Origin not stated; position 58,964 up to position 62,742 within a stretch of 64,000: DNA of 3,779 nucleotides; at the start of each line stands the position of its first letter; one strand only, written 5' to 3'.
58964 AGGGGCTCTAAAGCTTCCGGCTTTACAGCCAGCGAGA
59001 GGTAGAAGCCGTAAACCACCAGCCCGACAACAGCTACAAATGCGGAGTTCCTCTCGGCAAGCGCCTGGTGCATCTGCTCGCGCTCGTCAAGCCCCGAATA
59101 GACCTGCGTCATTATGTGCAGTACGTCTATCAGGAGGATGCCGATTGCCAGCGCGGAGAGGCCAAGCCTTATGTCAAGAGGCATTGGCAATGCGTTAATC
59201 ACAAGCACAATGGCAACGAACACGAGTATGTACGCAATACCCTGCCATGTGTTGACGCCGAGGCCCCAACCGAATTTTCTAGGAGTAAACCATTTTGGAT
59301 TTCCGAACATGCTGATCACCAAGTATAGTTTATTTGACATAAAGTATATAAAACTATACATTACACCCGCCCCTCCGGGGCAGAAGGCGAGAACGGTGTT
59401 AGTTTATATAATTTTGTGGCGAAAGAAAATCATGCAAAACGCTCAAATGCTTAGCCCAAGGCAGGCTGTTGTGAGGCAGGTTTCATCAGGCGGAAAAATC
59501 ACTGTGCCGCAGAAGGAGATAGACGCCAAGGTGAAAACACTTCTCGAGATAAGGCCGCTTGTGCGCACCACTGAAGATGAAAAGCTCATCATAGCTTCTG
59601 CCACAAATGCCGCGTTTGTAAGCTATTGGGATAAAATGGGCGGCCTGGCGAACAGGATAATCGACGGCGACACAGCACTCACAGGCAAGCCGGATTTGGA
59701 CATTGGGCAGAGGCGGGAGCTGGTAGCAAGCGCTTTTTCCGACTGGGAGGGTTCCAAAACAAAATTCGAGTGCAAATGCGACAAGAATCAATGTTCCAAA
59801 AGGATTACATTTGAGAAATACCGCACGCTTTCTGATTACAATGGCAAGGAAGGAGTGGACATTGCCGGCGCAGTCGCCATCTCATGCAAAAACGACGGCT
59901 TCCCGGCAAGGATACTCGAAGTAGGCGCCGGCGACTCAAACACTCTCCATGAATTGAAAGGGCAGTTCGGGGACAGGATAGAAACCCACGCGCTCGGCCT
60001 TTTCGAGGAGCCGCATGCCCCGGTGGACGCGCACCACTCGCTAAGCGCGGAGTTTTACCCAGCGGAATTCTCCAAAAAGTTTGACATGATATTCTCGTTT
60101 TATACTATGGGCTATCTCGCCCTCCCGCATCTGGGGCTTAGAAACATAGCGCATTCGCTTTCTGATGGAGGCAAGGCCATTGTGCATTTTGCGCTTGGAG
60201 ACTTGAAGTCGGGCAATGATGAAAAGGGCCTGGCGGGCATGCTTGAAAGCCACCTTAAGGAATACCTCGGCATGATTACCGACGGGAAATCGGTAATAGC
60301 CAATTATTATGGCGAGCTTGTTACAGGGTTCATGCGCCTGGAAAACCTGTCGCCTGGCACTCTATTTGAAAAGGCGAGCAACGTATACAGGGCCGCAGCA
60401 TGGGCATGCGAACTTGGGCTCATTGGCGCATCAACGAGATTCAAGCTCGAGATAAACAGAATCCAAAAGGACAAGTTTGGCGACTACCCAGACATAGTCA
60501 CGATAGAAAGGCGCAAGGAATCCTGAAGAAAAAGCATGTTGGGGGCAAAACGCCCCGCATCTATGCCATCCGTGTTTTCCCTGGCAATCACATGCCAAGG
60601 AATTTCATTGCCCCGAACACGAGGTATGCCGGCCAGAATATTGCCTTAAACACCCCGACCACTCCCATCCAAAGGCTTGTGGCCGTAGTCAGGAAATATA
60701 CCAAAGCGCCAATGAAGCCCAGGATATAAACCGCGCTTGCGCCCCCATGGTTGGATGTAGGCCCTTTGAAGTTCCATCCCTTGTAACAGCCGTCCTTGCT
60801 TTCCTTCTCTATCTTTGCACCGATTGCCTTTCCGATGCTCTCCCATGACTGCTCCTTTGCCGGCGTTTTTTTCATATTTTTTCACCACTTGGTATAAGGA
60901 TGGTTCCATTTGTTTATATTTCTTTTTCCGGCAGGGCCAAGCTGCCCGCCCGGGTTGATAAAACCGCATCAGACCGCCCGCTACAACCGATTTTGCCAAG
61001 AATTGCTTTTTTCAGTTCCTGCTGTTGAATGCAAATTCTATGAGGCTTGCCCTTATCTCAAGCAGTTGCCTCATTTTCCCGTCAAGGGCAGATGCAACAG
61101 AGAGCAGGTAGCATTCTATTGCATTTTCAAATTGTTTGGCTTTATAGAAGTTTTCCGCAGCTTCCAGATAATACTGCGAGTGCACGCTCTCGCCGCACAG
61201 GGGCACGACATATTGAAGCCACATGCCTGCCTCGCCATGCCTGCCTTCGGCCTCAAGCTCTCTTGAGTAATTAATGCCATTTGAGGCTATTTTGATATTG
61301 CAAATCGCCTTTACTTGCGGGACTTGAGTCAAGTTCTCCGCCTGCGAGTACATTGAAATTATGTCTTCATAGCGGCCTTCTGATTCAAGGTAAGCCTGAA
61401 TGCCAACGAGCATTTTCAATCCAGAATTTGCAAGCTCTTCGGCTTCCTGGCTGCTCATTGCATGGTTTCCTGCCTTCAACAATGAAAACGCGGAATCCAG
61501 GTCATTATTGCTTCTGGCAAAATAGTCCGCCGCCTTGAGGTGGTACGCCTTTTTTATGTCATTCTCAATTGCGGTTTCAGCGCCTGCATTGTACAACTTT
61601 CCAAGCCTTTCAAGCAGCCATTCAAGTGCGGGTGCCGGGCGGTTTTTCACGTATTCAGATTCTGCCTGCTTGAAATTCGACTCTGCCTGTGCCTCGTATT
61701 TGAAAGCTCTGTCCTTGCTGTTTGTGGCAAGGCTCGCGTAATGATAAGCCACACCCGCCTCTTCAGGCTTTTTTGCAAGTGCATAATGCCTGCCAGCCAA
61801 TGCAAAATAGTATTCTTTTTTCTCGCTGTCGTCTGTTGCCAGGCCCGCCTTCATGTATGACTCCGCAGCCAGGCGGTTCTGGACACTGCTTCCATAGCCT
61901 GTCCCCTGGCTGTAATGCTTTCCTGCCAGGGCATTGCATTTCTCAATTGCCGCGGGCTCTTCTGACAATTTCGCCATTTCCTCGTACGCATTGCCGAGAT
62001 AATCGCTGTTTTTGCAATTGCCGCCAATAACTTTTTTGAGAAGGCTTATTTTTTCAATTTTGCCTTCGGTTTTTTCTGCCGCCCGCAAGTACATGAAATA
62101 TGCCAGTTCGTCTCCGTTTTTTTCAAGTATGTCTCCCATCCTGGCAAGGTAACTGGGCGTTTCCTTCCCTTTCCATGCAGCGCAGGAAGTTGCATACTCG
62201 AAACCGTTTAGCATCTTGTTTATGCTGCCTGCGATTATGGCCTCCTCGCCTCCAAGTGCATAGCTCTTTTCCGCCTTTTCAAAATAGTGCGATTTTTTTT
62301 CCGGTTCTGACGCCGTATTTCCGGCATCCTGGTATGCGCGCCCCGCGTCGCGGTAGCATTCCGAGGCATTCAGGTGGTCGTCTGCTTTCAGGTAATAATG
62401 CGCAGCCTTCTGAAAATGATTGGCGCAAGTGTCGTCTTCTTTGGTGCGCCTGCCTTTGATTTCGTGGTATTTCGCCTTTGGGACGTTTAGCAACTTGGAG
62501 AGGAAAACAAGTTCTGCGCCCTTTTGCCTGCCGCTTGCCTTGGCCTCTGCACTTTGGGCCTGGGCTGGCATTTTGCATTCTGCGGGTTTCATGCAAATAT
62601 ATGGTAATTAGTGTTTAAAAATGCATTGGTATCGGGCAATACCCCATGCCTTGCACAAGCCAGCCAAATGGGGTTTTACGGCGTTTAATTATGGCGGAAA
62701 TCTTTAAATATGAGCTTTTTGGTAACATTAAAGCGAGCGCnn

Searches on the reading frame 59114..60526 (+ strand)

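Call 22: search_protein_families(library=pfam, proteins=[window:59114-60526:+], max_evalue=0.001)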
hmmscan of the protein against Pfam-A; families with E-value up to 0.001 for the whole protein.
window:59114-60526:+ (470 aa): 2 families
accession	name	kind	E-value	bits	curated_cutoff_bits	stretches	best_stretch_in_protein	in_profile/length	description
PF13489.12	Methyltransf_23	-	2.6e-06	27.7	27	1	264-364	23-123/164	Methyltransferase domain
PF08242.18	Methyltransf_12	-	0.00033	21.8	30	0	268-354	1-97/98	Methyltransferase domain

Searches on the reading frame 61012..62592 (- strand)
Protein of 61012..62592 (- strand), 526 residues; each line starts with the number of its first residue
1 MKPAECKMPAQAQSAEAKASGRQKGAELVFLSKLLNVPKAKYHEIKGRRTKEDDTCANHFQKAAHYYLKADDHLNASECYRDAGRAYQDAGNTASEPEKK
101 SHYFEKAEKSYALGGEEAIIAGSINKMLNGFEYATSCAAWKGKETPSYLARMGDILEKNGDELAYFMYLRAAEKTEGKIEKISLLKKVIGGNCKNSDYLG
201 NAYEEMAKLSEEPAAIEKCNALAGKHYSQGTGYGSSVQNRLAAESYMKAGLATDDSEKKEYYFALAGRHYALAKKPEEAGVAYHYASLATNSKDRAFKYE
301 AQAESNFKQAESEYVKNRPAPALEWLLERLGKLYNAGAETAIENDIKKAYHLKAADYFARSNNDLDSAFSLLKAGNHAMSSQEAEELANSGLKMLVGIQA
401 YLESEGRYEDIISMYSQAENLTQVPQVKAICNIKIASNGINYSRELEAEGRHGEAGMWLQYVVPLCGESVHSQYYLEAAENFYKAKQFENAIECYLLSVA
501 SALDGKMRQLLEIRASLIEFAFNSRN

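Call 22: search_protein_families(library=pfam, proteins=[window:61012-62592:-], max_evalue=0.001)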
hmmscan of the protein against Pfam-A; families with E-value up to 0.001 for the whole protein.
window:61012-62592:- (526 aa): 0 families

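Call 78: search_protein_families(library=pfam, proteins=[window:61012-62592:-], max_evalue=0.1)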
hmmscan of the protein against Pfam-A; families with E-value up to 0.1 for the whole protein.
window:61012-62592:- (526 aa): 1 family
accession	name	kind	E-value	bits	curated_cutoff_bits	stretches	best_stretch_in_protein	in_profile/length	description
PF25561.1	QRICH1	-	0.034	14.6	30.8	1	355-413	41-97/115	QRICH1 domain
